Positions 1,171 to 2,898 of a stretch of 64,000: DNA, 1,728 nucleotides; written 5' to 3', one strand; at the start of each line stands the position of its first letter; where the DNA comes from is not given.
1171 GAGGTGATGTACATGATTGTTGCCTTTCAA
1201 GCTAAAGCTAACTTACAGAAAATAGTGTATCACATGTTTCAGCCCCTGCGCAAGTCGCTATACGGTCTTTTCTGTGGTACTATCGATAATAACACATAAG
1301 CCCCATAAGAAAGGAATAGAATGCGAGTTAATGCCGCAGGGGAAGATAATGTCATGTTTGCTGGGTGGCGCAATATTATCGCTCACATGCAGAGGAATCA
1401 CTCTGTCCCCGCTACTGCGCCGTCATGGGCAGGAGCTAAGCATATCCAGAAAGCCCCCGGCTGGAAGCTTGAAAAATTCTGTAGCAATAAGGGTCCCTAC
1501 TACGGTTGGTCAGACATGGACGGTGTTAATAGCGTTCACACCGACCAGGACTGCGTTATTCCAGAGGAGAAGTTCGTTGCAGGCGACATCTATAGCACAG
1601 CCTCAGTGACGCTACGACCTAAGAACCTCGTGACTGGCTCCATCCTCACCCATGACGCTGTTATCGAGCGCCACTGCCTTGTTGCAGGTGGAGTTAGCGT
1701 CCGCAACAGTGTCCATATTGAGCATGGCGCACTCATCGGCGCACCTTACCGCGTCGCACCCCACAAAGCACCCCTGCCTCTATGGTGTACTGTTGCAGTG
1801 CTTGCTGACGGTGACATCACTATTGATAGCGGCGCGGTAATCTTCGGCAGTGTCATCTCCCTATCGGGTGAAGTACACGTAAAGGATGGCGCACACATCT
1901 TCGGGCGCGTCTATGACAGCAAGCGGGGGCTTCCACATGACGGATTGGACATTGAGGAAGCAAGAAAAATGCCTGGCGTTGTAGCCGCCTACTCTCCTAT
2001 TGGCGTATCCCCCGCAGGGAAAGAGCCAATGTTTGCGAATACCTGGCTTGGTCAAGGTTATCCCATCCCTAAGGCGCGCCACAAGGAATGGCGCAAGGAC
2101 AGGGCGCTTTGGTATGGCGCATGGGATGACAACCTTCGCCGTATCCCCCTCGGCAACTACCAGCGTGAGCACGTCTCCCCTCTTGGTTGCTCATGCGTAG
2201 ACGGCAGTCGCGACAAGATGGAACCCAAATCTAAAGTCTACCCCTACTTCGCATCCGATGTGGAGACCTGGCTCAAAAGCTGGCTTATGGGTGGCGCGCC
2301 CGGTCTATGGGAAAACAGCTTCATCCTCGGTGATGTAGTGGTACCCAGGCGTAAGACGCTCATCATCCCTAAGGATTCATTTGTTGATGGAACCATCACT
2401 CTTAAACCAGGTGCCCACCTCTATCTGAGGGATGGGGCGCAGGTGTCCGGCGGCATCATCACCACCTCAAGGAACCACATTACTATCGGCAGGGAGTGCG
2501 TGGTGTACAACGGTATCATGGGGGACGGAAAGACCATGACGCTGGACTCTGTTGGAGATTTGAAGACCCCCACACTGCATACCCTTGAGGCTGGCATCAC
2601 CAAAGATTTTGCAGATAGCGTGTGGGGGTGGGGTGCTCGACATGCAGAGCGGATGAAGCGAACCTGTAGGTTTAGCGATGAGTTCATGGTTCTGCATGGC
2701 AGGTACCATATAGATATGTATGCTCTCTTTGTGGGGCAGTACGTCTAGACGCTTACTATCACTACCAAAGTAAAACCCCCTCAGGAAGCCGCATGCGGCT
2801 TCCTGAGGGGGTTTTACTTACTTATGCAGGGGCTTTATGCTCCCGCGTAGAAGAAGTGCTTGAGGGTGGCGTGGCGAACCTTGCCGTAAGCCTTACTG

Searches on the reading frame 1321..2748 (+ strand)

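Call 11: search_protein_families(library=pfam, proteins=[window:1321-2748:+], max_evalue=0.01)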
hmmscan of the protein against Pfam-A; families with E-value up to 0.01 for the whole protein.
window:1321-2748:+ (475 aa): 2 families
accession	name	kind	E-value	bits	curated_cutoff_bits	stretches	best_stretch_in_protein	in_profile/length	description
PF04519.19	Bactofilin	-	0.00064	20.4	27.9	0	86-137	25-74/98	Polymer-forming cytoskeletal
PF25084.1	LbH_EIF2B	-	0.0019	18.6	54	0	104-147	59-101/105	EIF2B subunit epsilon LbH domain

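Call 12: search_protein_families(library=phrogs, proteins=[window:1321-2748:+], max_evalue=0.001)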
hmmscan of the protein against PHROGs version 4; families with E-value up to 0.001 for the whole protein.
window:1321-2748:+ (475 aa): 0 families
